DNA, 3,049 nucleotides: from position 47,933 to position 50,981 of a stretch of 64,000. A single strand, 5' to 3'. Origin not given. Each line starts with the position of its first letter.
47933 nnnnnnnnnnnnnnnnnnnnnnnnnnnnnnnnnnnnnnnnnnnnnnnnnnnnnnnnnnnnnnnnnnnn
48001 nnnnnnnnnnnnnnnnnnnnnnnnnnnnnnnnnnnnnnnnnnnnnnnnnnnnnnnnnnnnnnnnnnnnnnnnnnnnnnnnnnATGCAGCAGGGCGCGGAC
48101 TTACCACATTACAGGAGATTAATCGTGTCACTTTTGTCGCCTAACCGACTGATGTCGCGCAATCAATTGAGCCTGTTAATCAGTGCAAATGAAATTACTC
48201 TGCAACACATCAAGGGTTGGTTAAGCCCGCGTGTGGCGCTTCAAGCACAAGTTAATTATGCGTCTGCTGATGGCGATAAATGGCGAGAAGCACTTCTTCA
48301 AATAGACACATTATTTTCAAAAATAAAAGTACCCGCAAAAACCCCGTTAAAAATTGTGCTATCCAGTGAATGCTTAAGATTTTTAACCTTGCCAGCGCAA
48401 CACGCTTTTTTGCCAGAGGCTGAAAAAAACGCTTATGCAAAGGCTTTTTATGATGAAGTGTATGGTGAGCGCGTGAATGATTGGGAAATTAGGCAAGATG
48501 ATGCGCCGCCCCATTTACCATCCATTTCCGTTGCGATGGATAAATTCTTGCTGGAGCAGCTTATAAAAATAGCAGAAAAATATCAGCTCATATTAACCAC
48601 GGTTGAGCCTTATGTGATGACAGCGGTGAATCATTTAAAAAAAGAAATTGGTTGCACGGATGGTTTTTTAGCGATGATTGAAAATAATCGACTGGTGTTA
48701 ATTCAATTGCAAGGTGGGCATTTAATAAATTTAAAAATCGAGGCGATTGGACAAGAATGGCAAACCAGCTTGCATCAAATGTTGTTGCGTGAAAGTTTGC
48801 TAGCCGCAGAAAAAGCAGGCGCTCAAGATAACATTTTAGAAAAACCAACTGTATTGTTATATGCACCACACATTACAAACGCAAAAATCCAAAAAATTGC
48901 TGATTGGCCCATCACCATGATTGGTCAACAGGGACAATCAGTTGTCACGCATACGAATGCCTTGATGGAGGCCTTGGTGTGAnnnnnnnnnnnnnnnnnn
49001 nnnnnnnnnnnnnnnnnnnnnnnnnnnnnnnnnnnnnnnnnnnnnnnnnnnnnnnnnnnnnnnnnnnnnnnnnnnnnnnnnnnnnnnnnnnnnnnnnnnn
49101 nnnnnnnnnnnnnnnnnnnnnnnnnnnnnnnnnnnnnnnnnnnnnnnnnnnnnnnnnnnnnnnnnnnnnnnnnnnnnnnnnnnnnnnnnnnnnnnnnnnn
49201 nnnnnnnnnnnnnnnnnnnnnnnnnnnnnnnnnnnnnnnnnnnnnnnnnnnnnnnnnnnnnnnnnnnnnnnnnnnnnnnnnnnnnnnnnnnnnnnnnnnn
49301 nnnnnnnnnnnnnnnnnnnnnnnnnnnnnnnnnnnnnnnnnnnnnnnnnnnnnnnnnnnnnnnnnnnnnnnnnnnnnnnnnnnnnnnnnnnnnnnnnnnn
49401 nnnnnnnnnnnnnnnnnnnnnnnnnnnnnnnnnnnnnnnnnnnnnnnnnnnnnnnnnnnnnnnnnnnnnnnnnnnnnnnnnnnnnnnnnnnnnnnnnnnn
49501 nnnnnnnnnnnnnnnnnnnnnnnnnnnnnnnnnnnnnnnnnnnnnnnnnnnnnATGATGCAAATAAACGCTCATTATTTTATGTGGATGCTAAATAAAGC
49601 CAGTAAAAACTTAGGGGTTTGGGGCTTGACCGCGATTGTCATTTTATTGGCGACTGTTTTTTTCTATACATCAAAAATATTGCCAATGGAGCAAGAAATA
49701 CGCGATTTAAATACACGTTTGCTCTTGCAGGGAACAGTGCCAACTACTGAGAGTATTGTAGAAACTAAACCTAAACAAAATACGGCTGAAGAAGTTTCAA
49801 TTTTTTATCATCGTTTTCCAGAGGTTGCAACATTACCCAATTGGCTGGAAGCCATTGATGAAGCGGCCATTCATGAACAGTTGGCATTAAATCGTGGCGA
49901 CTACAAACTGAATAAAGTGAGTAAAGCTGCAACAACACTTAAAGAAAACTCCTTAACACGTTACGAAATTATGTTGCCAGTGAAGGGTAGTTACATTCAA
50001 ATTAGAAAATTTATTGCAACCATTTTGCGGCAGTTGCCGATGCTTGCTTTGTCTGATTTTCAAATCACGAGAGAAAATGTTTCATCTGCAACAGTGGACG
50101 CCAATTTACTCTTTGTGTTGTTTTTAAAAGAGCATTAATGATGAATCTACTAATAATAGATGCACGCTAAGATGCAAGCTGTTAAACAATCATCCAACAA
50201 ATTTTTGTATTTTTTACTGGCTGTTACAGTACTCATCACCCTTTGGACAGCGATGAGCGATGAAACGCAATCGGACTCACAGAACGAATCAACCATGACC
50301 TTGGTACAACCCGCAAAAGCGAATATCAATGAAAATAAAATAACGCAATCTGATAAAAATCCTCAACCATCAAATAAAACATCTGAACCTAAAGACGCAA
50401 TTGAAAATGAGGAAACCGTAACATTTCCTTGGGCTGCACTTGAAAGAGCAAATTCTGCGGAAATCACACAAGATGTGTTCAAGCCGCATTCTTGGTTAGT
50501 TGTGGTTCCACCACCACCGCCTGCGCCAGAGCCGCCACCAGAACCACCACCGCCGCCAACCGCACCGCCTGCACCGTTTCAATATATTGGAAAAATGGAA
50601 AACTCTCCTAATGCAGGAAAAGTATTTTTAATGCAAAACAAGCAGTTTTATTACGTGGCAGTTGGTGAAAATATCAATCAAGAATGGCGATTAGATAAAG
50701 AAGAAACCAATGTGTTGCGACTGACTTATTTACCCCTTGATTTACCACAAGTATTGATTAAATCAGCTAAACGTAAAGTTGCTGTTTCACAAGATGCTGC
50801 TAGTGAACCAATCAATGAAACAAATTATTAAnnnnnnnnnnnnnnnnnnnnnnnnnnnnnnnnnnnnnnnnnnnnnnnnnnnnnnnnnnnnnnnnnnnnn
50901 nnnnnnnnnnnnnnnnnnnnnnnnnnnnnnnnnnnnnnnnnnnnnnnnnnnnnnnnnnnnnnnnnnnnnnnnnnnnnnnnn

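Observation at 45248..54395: Cluster 2: a paralogous copy of the same machine immediately outside the island boundary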

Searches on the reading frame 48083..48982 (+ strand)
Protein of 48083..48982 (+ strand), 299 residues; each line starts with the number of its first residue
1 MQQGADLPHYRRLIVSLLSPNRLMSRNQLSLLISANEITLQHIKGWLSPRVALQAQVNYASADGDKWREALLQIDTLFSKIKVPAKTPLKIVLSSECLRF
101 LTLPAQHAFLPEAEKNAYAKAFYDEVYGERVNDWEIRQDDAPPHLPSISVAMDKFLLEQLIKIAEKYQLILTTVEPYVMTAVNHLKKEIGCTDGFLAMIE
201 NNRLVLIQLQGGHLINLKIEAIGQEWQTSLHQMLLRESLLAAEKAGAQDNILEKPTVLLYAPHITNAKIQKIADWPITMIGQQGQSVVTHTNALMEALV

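Call 6: search_protein_families(library=pfam, proteins=[window:48083-48982:+], max_evalue=0.01)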
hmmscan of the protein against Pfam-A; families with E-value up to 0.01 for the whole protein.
window:48083-48982:+ (299 aa): 0 families

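Call 9: search_protein_families(library=ncbifam, proteins=[window:48083-48982:+], max_evalue=0.01)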
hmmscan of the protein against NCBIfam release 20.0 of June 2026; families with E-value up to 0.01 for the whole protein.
window:48083-48982:+ (299 aa): 0 families

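Call 62: search_solved_structures(query=A2, max_evalue=10)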
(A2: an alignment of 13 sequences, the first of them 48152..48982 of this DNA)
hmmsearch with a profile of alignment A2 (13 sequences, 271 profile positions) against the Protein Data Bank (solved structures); distinct sequences matched with E-value up to 10: 1.
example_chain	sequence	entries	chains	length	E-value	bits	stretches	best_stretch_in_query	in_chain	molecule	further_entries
3me7_A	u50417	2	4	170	2.2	10.6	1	101-138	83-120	Putative uncharacterized protein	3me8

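Call 84: find_homologous_proteins(query=window:48152-48982:+, max_evalue=0.00001)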
Query window:48152-48982:+ (276 aa): 1 proteins with E <= 0.00001 among 920 candidates.
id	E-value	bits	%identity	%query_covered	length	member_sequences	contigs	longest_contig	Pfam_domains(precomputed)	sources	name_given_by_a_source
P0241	2.3e-177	606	100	100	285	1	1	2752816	-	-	-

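Call 92: predict_structure(alignment_id=A5)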
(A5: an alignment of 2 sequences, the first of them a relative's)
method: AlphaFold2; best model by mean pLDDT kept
length: 285 residues; sequences in the alignment: 2
mean_pLDDT: 40.6   pTM: 0.41
mean pLDDT of the five models: 40.6, 36.5, 33.5, 33.4, 31.6
residues with pLDDT >= 90: 0; 70-90: 3; 50-70: 63; < 50: 219
segments of 3 or more residues with pLDDT < 50: 1-50, 70-73, 75-78, 80-83, 85-96, 116-132, 160-285
pLDDT, mean of each block of 10 residues (from residue 1): 28 33 31 33 35 53 53 48 47 52 61 49 38 52 65 62 46 43 38 36 30 29 33 30 27 31 30 30 29
secondary structure, 60 per line:
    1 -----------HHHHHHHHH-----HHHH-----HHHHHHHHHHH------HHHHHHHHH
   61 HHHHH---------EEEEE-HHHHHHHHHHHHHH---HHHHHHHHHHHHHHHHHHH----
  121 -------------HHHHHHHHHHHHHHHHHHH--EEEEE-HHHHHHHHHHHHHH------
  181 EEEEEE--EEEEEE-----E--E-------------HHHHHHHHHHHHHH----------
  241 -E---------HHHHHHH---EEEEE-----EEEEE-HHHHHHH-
elements in order: H12-20 H26-29 H35-45 H52-65 E75-79 H81-94 H98-116 H134-152 E155-159 H161-174 E181-186 E189-194 H217-230 H252-258 E262-266 E272-276 H278-284

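Call 94: search_protein_families(library=pfam, alignment_id=A6, max_evalue=5)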
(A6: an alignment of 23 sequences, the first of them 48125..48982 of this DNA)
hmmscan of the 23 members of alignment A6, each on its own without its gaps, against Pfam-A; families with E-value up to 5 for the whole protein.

A. member 1, window:48125-48982:+ (285 aa): 1 family
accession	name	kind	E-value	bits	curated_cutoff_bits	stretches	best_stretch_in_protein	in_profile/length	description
PF19117.5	Mim2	-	0.032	14.3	27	0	51-70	5-24/45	Mitochondrial import 2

B. families by the number of members that match (of 23 scanned): 9 families
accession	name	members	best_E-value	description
PF05137.18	PilN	4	4.2e-06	Fimbrial assembly protein (PilN)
PF12693.12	GspL_C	2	0.00053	GspL periplasmic domain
PF12555.13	SteA-like_C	1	0.019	SteA-like C-terminal domain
PF24464.1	Ig_F54D1_6_2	1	0.027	F54D1.6, Ig-like domain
PF19117.5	Mim2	1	0.032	Mitochondrial import 2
PF13472.12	Lipase_GDSL_2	1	0.047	GDSL-like Lipase/Acylhydrolase family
PF18288.6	FAA_hydro_N_2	1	0.17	Fumarylacetoacetase N-terminal domain 2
PF16716.10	BST2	1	0.17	Bone marrow stromal antigen 2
PF04134.17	DCC1-like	1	0.48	DCC1-like thiol-disulfide oxidoreductase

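Call 95: search_solved_structures(query=A6, max_evalue=10)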
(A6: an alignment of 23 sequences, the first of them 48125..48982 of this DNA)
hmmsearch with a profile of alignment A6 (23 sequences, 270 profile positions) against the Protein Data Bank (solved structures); distinct sequences matched with E-value up to 10: 0.

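Call 102: search_protein_representatives(protein=P0241)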
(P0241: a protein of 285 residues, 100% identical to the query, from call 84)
Query: 285 residues. Proteins with E-value up to 0.001 (for the whole library): 982; up to 1e-10: 240; up to 1e-30: 25. The best 150 are listed.
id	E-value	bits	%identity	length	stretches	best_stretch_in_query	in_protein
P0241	1.5e-183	624.4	100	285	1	1-285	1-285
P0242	3.9e-45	170.7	35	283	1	11-272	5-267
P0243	4.0e-45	170.6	33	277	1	9-266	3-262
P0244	3.6e-44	167.5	38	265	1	13-266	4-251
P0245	2.3e-42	161.6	39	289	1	11-267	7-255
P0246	4.2e-42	160.7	38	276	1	9-283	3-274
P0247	3.2e-40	154.5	37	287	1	12-270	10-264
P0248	9.7e-40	153.0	37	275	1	9-285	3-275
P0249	1.9e-38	148.8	37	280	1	10-276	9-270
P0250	6.0e-38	147.1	34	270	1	13-275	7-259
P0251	6.8e-38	146.9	36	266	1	9-272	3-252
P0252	6.9e-38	146.9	37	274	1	13-268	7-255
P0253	8.2e-37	143.4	35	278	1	20-271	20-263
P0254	1.5e-36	142.5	37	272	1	12-266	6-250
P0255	1.6e-36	142.4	36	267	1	13-272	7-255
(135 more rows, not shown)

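Call 105: search_solved_structures(query=A7, max_evalue=10)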
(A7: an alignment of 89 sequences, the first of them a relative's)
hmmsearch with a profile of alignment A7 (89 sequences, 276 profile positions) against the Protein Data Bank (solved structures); distinct sequences matched with E-value up to 10: 1.
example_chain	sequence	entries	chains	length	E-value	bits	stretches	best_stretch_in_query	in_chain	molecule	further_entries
8imi_0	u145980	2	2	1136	1.6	11.3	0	81-116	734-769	ApcE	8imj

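Call 109: predict_structure(alignment_id=A7)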
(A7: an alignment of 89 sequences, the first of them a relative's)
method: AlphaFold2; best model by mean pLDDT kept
length: 285 residues; sequences in the alignment: 89
mean_pLDDT: 90.9   pTM: 0.88
mean pLDDT of the five models: 90.9, 90.6, 90.2, 90.2, 89.9
residues with pLDDT >= 90: 225; 70-90: 34; 50-70: 21; < 50: 5
segments of 3 or more residues with pLDDT < 50: 1-5
pLDDT, mean of each block of 10 residues (from residue 1): 48 90 95 90 88 94 97 97 97 96 98 98 95 97 98 97 96 96 96 97 96 96 93 71 94 81 90 68 80
secondary structure, 60 per line:
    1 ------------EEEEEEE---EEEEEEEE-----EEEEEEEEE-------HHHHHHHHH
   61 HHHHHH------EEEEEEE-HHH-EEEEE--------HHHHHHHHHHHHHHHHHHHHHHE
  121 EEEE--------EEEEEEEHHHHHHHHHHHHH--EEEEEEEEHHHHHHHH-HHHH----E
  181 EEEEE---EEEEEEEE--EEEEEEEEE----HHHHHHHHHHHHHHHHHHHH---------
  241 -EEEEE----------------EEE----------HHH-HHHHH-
elements in order: E13-19 E23-30 E36-44 H52-66 E73-79 E85-89 H98-119 E120-124 E133-139 H140-152 E155-162 H163-170 H172-175 E180-185 E189-196 E199-207 H212-231 E242-246 E263-265 H280-284

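Call 111: fold_search(model_id=the predicted structure, library=pdb)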
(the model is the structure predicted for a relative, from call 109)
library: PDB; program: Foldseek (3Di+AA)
matches with E <= 10: 1666; with E <= 0.001: 356
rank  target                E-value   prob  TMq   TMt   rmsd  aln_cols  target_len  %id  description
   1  5eoy_A                2.0e-13  1.00  0.49  0.42   7.6       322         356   14  Pseudomonas aeruginosa SeMet-PilM bound to ADP (released 2016-04-27)
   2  5eoy_B                2.0e-13  1.00  0.47  0.41   7.7       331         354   12  Pseudomonas aeruginosa SeMet-PilM bound to ADP (released 2016-04-27)
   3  5eq6_B                2.5e-13  1.00  0.52  0.44   8.0       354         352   12  Pseudomonas aeruginosa PilM bound to AMP-PNP (released 2016-04-27)
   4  5eq6_A                4.1e-13  1.00  0.51  0.43   7.5       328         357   12  Pseudomonas aeruginosa PilM bound to AMP-PNP (released 2016-04-27)
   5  5eox_B                9.2e-13  1.00  0.48  0.41   8.1       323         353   12  Pseudomonas aeruginosa PilM bound to ADP (released 2016-04-27)
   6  5eox_A                1.0e-12  1.00  0.46  0.40   8.3       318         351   12  Pseudomonas aeruginosa PilM bound to ADP (released 2016-04-27)
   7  1yf5                  1.5e-12  1.00  0.51  0.59   6.8       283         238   11  Cyto-Epsl: The Cytoplasmic Domain Of Epsl, An Inner Membrane Component Of The Type II Secretion System Of Vibrio Cholera (released 2005-05-03)
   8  5eou_B                3.7e-12  1.00  0.57  0.49   6.9       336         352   12  Pseudomonas aeruginosa PilM:PilN1-12 bound to ATP (released 2016-04-27)
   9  2ych_A                8.8e-12  1.00  0.54  0.47   5.7       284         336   12  PilM-PilN type IV pilus biogenesis complex (released 2011-05-11)
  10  1w97                  1.6e-11  1.00  0.50  0.60   5.9       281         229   12  cyto-EpsL: the cytoplasmic domain of EpsL, an inner membrane component of the type II secretion system of Vibrio cholera (released 2004-11-30)
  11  3hrg                  2.0e-11  1.00  0.63  0.68   4.5       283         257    9  Crystal structure of Bacteroides thetaiotaomicron BT_3980, protein with actin-like ATPase fold and unknown function (NP_ (released 2009-06-23)
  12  5tkw                  5.2e-11  1.00  0.47  0.54   7.7       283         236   12  1.35 Angstrom Resolution Crystal Structure of a Pullulanase-specific Type II Secretion System Integral Cytoplasmic Membr (released 2016-10-19)
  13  5eou_A                6.7e-11  1.00  0.55  0.49   6.9       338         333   11  Pseudomonas aeruginosa PilM:PilN1-12 bound to ATP (released 2016-04-27)
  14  3jc8_Ma               1.7e-10  1.00  0.62  0.52   9.8       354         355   13  Architectural model of the type IVa pilus machine in a piliated state (released 2016-03-16)
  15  3wqt_A                1.8e-10  1.00  0.53  0.43   8.8       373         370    9  Staphylococcus aureus FtsA complexed with AMPPNP (released 2014-10-08)
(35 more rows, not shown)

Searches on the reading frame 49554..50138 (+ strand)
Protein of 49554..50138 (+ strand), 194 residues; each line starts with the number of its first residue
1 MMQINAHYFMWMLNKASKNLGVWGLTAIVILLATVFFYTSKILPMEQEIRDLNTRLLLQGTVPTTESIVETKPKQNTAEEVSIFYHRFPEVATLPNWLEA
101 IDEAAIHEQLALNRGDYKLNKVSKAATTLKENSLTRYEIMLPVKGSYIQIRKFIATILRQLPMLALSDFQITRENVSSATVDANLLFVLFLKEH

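Call 6: search_protein_families(library=pfam, proteins=[window:49554-50138:+], max_evalue=0.01)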
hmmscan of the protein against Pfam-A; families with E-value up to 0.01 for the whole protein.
window:49554-50138:+ (194 aa): 1 family
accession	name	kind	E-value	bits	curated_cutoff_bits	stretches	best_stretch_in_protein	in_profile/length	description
PF04350.18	PilO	-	0.00073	20.1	22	1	76-184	34-135/145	Pilus assembly protein, PilO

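Call 9: search_protein_families(library=ncbifam, proteins=[window:49554-50138:+], max_evalue=0.01)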
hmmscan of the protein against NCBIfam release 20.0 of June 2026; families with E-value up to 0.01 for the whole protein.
window:49554-50138:+ (194 aa): 0 families

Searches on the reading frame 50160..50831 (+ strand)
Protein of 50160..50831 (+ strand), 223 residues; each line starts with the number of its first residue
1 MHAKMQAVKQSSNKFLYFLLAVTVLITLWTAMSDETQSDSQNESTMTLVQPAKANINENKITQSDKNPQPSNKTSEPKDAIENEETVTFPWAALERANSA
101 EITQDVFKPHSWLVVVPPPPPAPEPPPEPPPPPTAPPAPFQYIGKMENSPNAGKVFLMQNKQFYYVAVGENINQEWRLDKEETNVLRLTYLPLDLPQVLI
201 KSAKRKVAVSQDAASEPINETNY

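Call 6: search_protein_families(library=pfam, proteins=[window:50160-50831:+], max_evalue=0.01)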
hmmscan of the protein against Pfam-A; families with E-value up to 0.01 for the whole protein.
window:50160-50831:+ (223 aa): 0 families

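Call 9: search_protein_families(library=ncbifam, proteins=[window:50160-50831:+], max_evalue=0.01)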
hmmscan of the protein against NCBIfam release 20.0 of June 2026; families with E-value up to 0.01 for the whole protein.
window:50160-50831:+ (223 aa): 0 families
